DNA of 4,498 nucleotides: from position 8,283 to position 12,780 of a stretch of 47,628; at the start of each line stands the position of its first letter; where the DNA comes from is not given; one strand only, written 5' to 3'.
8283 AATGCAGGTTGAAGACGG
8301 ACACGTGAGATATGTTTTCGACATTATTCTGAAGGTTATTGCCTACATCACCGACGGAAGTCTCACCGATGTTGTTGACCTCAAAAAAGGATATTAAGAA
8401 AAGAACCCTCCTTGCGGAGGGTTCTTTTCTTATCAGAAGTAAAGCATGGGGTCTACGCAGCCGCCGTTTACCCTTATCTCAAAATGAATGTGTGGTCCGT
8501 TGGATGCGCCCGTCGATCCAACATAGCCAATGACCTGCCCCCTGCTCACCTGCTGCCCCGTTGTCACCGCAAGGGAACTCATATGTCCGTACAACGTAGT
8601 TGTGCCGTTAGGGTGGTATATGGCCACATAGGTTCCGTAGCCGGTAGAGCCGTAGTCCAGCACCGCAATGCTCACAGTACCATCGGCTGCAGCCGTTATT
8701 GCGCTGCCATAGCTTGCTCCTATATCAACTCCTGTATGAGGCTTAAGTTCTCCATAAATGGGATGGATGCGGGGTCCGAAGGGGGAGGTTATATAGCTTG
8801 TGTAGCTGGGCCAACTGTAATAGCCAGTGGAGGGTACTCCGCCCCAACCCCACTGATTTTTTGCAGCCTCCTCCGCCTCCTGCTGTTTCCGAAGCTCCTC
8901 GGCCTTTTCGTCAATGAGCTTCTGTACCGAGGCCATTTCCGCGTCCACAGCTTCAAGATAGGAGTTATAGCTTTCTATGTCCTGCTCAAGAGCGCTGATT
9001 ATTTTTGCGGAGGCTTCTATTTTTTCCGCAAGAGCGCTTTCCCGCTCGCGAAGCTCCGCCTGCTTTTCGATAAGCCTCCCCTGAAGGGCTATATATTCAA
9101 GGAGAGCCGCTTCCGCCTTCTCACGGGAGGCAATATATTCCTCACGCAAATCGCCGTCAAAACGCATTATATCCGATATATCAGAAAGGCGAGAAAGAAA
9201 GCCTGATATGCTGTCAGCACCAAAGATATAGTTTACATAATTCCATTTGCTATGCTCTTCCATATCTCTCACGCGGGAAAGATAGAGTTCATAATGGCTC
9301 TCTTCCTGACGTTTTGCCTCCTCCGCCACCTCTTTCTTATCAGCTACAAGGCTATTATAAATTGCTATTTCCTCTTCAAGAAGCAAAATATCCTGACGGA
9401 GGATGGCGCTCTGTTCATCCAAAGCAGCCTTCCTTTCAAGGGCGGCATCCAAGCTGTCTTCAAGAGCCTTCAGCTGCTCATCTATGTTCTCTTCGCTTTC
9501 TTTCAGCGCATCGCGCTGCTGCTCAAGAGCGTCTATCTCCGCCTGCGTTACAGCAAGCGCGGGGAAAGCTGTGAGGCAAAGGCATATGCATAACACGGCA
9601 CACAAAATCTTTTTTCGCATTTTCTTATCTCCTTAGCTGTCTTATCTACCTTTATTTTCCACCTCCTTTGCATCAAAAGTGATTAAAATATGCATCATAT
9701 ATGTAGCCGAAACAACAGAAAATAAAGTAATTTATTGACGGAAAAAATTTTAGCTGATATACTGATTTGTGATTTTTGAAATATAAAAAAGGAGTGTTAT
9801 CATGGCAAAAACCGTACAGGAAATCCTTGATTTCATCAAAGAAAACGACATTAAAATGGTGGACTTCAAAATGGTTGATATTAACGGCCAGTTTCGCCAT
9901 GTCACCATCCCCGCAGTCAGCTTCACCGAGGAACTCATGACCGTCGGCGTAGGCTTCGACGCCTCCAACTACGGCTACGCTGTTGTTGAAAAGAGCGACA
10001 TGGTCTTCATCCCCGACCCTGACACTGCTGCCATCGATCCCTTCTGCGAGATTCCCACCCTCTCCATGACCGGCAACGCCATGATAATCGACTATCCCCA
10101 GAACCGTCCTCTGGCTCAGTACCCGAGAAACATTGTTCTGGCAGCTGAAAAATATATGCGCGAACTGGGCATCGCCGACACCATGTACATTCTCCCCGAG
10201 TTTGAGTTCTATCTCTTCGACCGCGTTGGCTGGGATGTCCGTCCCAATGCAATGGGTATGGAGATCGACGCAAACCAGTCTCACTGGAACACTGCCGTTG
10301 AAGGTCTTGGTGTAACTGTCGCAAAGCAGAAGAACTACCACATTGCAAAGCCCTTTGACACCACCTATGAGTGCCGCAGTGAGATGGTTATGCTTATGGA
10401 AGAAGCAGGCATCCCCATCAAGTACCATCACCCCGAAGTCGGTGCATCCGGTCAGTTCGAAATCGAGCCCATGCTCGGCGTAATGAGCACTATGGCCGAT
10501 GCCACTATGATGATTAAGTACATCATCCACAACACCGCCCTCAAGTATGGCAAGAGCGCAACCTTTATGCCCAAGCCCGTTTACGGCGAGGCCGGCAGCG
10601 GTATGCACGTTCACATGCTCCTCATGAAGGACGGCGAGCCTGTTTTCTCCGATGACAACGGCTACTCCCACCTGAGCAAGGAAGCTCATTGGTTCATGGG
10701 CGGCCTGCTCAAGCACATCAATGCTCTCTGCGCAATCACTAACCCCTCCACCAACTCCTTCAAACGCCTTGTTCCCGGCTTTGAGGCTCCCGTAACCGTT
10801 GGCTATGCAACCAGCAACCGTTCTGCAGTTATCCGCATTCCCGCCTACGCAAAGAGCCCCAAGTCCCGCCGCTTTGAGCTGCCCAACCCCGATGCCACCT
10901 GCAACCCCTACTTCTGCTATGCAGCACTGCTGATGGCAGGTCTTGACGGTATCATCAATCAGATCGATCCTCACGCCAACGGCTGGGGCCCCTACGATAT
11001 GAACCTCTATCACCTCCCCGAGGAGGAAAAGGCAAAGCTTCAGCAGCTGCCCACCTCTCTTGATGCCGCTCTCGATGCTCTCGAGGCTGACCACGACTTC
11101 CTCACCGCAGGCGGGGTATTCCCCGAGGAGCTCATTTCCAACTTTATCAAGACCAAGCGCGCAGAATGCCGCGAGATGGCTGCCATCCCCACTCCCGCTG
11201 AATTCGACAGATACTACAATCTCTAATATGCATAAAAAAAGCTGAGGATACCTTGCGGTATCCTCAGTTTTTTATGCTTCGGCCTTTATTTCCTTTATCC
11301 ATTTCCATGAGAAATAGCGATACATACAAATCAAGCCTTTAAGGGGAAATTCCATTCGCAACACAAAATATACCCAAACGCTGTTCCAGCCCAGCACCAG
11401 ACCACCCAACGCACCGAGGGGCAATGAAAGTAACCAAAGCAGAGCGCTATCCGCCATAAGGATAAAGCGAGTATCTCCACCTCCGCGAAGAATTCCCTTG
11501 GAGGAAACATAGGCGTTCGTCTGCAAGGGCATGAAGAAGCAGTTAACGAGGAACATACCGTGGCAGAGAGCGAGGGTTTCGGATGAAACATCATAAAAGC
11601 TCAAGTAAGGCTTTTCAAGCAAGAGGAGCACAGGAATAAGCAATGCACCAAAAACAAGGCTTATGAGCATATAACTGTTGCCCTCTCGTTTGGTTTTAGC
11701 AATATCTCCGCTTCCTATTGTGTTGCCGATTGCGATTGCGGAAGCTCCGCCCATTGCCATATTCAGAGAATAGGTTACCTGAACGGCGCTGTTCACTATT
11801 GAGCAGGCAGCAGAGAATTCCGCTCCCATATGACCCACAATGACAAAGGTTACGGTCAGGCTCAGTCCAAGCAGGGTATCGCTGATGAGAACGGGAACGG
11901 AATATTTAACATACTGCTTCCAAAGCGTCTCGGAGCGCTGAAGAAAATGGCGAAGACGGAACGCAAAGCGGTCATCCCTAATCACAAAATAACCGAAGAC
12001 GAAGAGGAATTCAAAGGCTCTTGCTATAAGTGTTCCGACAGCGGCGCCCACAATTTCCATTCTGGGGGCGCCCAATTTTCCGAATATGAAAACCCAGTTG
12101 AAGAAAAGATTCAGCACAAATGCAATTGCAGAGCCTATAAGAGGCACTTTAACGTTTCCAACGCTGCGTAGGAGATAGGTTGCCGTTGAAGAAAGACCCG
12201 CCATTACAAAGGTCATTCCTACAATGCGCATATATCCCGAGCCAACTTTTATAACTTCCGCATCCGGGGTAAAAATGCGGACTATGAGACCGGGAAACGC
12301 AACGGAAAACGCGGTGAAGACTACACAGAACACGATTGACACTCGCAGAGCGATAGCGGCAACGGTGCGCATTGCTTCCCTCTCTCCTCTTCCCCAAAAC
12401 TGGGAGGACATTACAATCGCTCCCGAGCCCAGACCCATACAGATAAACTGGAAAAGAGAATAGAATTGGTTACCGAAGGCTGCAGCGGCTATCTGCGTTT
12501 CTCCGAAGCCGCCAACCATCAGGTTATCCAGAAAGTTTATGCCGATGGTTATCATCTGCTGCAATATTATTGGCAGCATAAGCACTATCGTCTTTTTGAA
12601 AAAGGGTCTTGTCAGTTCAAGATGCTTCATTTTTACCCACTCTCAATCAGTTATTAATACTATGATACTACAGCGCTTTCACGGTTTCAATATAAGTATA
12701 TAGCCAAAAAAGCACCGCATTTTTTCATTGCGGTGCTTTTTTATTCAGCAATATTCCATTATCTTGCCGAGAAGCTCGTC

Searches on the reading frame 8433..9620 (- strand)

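Call 15: search_protein_families(library=pfam, proteins=[window:8433-9620:-])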
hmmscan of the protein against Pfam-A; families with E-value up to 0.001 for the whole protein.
window:8433-9620:- (395 aa): 3 families
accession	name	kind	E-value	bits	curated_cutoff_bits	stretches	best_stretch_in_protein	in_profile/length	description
PF01551.29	Peptidase_M23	-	7.9e-32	109.8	28.7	1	294-391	2-96/96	Peptidase family M23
PF24568.1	CC_PcsB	-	8.1e-08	32.5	27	1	103-170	5-73/75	Peptidoglycan hydrolase PcsB, coiled-coil domain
PF03836.20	RasGAP_C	-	1.9e-06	28.5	26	0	158-254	15-113/137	RasGAP C-terminus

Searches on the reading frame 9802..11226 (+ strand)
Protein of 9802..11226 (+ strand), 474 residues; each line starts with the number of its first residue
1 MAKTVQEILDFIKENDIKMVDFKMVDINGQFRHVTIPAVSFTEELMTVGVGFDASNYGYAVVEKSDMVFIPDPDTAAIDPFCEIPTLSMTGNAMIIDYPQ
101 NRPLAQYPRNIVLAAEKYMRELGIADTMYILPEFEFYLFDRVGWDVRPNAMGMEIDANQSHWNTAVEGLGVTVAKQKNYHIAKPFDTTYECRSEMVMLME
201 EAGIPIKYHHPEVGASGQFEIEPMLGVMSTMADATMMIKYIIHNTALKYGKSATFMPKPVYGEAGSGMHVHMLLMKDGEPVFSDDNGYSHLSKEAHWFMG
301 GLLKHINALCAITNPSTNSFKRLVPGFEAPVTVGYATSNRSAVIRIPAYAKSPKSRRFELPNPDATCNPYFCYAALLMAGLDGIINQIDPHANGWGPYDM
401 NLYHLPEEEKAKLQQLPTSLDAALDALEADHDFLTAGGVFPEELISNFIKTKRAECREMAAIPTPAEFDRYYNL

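Call 15: search_protein_families(library=pfam, proteins=[window:9802-11226:+])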
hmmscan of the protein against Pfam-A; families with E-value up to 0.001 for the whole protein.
window:9802-11226:+ (474 aa): 2 families
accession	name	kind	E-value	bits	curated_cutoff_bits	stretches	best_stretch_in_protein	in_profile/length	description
PF00120.29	Gln-synt_C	-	1e-110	370.5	24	1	107-471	3-344/344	Glutamine synthetase, catalytic domain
PF03951.24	Gln-synt_N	-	6.7e-21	74.1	33.4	1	16-91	1-77/82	Glutamine synthetase, beta-Grasp domain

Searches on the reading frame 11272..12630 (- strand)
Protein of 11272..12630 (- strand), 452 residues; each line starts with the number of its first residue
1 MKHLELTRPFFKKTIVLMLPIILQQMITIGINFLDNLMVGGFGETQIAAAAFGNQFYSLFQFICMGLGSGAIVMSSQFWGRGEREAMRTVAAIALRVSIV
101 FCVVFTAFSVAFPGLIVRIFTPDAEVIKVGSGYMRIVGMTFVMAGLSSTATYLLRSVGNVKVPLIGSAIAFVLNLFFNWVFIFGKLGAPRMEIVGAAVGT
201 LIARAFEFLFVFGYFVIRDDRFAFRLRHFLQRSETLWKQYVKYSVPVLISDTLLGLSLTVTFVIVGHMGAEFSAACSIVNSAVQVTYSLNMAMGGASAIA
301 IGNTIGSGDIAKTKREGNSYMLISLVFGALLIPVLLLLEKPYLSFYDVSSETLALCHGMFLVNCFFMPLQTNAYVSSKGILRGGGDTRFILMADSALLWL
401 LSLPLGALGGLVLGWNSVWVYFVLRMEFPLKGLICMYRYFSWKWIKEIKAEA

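Call 15: search_protein_families(library=pfam, proteins=[window:11272-12630:-])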
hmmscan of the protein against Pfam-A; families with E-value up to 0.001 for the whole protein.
window:11272-12630:- (452 aa): 1 family
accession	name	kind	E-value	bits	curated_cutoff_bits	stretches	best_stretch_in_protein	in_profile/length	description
PF01554.23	MatE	-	1.2e-47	162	24.9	2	20-180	1-161/161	MatE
